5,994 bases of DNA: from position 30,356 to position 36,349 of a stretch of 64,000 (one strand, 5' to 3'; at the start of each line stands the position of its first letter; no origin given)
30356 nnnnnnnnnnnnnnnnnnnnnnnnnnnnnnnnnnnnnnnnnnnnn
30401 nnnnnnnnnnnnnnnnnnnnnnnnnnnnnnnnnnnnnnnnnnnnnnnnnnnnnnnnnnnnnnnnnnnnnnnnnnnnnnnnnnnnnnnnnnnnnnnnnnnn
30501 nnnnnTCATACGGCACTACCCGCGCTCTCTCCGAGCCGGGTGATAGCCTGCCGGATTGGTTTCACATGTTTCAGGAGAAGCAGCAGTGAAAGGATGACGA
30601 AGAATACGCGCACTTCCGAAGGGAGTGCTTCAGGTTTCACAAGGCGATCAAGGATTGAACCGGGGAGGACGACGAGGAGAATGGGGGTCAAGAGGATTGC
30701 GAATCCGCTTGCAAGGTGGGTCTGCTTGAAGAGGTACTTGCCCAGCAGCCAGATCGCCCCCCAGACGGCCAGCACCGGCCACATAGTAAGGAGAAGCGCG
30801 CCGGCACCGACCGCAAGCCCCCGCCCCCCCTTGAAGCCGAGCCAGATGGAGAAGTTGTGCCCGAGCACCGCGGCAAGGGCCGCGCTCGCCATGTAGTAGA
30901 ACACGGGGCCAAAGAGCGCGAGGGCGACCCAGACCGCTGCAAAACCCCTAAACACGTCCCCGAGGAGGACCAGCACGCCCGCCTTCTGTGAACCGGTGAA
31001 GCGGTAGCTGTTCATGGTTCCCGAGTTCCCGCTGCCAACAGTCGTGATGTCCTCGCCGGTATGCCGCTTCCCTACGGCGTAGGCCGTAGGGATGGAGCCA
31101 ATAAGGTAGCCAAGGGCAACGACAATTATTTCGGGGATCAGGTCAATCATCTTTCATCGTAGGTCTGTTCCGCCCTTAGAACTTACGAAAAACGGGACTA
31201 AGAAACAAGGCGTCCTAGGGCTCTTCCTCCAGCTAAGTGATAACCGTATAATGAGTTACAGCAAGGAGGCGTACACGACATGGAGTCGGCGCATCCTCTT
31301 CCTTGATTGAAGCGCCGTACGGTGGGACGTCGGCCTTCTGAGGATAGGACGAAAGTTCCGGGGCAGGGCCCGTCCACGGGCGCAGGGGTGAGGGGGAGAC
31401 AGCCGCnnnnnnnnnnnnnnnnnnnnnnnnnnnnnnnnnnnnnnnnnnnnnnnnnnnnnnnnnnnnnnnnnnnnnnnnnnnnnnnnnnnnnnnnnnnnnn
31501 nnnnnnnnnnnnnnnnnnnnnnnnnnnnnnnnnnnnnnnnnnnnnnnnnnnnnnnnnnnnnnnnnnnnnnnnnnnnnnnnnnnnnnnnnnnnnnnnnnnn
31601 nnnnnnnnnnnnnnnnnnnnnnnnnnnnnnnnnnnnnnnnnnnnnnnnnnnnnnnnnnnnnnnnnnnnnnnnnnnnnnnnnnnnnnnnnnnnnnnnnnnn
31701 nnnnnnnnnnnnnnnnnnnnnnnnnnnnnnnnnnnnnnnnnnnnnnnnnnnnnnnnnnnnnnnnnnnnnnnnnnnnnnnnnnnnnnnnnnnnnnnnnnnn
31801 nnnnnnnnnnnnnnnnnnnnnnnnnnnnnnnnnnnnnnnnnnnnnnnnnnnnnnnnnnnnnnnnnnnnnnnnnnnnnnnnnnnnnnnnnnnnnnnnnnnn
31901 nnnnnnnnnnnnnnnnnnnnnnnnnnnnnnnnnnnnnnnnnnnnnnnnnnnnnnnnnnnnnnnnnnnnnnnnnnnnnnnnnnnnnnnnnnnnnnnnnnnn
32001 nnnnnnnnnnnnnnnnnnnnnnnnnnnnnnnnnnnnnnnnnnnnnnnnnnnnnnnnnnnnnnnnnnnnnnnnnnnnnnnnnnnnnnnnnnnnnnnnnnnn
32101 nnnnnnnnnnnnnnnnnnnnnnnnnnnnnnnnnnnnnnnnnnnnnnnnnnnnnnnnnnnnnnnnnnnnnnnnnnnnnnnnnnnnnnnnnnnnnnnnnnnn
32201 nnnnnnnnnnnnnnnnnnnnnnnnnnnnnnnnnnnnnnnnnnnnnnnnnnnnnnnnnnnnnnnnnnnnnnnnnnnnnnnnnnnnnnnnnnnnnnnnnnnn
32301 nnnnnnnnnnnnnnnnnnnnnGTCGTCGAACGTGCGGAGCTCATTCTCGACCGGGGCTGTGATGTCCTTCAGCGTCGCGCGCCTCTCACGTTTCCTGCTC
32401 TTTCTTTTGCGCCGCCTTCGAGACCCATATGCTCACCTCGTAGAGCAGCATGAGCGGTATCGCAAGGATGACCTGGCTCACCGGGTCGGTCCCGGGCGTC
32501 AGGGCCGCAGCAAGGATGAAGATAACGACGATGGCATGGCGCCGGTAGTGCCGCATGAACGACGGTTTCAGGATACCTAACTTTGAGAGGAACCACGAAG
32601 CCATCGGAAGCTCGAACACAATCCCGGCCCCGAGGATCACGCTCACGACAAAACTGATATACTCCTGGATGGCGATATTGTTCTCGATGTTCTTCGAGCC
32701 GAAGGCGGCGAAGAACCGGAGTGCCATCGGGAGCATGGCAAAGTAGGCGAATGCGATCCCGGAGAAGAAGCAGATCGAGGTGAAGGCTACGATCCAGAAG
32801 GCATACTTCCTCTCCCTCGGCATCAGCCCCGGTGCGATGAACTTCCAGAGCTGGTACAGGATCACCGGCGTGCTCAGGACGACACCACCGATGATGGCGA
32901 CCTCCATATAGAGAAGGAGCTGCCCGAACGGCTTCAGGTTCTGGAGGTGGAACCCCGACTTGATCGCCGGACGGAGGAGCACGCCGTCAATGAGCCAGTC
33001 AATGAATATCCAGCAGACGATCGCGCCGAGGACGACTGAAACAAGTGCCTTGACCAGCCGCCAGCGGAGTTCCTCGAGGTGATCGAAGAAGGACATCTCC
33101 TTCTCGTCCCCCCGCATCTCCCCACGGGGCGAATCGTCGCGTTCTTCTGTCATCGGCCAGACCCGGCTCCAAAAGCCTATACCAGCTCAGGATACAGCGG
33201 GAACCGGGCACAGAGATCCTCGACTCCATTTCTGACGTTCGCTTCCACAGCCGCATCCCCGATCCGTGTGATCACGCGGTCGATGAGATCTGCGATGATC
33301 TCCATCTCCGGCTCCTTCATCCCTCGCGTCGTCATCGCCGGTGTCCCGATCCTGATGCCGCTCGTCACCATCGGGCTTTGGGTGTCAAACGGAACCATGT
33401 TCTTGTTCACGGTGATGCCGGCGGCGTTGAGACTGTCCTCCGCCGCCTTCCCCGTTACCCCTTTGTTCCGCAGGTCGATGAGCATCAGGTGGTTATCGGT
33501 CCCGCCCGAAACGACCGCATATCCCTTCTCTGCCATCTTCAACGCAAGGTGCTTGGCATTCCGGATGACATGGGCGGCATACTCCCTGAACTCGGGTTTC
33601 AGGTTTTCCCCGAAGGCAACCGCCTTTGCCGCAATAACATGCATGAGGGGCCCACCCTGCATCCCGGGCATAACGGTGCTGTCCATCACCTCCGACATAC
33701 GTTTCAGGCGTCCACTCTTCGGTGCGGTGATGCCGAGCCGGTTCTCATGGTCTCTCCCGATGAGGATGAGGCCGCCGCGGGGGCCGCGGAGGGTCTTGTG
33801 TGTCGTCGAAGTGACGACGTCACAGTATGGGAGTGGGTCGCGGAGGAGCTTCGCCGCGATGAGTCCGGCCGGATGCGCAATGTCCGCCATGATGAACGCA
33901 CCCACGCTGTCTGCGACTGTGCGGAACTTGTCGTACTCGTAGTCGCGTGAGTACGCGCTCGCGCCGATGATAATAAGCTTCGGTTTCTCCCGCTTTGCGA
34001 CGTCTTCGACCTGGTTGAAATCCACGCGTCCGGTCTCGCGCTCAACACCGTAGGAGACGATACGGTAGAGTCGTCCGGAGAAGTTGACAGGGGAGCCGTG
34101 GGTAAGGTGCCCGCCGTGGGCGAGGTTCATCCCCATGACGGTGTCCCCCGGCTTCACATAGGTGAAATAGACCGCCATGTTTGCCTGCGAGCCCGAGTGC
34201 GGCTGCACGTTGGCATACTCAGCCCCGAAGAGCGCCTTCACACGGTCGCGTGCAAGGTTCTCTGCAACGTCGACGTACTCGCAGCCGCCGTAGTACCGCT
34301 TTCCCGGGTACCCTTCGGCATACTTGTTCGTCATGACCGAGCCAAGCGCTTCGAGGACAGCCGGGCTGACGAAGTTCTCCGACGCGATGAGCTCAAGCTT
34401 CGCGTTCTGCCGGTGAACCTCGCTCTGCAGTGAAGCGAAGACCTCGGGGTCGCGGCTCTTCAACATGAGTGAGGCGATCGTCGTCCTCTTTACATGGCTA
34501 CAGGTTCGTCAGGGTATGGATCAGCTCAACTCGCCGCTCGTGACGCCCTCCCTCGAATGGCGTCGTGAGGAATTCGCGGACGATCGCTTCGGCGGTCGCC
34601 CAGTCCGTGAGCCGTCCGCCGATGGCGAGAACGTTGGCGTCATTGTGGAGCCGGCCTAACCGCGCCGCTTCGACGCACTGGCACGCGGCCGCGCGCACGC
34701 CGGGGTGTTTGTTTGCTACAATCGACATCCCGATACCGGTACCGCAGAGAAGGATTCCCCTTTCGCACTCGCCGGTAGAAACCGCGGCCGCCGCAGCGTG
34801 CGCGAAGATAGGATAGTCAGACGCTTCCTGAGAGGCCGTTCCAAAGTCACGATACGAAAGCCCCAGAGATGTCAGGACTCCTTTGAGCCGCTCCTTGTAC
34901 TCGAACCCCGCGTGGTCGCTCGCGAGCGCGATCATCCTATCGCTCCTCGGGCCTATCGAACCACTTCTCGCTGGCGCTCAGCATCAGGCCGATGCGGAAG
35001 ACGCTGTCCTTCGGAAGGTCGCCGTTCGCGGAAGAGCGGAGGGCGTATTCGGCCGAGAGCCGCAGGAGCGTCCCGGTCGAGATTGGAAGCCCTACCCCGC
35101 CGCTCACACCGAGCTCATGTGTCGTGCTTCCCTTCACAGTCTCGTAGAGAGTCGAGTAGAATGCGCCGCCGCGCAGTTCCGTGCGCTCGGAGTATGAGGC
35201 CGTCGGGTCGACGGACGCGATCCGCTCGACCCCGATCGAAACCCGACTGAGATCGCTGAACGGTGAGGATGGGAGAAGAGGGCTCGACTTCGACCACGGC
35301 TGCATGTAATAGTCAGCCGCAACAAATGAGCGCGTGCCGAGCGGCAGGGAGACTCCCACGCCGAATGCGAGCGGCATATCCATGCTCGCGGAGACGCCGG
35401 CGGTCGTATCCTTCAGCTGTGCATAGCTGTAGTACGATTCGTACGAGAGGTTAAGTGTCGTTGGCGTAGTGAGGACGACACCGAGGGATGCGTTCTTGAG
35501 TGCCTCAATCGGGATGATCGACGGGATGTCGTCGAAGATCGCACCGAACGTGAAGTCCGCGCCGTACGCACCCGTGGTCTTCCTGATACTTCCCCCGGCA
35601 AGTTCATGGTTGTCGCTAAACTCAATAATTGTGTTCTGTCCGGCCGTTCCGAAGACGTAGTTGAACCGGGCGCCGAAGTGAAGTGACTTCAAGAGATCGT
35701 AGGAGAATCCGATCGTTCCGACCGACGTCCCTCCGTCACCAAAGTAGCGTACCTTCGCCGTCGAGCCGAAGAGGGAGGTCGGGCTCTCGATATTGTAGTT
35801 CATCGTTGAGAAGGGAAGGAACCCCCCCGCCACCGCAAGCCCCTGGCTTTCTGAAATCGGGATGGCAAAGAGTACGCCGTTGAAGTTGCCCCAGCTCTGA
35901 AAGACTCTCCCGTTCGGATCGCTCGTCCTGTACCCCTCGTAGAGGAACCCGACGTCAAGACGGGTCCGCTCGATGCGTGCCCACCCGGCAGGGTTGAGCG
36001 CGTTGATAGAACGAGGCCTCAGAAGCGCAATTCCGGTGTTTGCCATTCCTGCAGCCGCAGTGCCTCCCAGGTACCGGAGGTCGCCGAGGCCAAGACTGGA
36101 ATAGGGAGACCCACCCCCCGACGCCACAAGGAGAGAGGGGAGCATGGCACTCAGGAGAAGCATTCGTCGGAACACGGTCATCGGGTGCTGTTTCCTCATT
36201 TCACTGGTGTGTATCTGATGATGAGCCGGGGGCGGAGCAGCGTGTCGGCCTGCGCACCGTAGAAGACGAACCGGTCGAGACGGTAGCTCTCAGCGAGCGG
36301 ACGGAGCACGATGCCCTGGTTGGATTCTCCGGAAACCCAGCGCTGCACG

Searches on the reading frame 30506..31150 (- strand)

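Call 19: search_protein_families(library=ncbifam, proteins=[window:30506-31150:-], max_evalue=1e-10)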
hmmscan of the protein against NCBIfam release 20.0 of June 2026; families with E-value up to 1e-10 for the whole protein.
window:30506-31150:- (214 aa): 8 families
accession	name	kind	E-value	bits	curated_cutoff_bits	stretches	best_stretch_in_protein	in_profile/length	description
TIGR00023.1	TIGR00023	equivalog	6.4e-36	124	137.2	1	8-203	6-186/196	glycerol-3-phosphate 1-O-acyltransferase PlsY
NF010992.0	PRK14416.1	equivalog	1.9e-26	93.4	222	1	11-160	3-156/207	membrane protein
NF010993.0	PRK14417.1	equivalog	1.2e-21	77.3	249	1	8-166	6-161/232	membrane protein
NF010990.0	PRK14414.1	equivalog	1.4e-18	67.4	261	1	2-151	2-149/210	glycerol-3-phosphate acyltransferase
NF010987.0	PRK14411.1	equivalog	5.5e-18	65.5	243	1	7-205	3-185/204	membrane protein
NF010978.0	PRK14401.1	equivalog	1.8e-13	50.7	163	1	8-136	3-123/187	membrane protein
NF001254.0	PRK00220.2-1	equivalog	1.9e-13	50.9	199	1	10-167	9-164/182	glycerol-3-phosphate 1-O-acyltransferase PlsY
NF010976.0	PRK14399.1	equivalog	4.1e-13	49.7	419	1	8-159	12-167/258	membrane protein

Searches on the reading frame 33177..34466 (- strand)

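Call 18: search_protein_families(library=ncbifam, proteins=[window:33177-34466:-], max_evalue=0.00001)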
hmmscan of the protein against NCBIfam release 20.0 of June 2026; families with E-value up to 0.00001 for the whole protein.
window:33177-34466:- (429 aa): 3 families
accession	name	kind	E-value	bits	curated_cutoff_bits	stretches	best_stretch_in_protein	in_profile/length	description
NF000586.1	PRK00011.1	subfamily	5.5e-189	628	335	1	6-425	1-404/404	serine hydroxymethyltransferase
NF010094.0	PRK13580.1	equivalog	2.3e-135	452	735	2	109-428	170-490/496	glycine hydroxymethyltransferase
TIGR04506.1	F_threo_transal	equivalog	4.8e-40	137.9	650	1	15-420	12-399/609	fluorothreonine transaldolase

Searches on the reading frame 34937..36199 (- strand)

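Call 18: search_protein_families(library=ncbifam, proteins=[window:34937-36199:-], max_evalue=0.00001)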
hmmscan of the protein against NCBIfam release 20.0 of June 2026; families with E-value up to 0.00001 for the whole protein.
window:34937-36199:- (420 aa): 1 family
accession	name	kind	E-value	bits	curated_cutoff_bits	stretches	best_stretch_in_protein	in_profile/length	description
NF053685.1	BamG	equivalog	1.8e-67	228.1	250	1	27-416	3-395/397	BamG family beta-barrel-assembly machinery protein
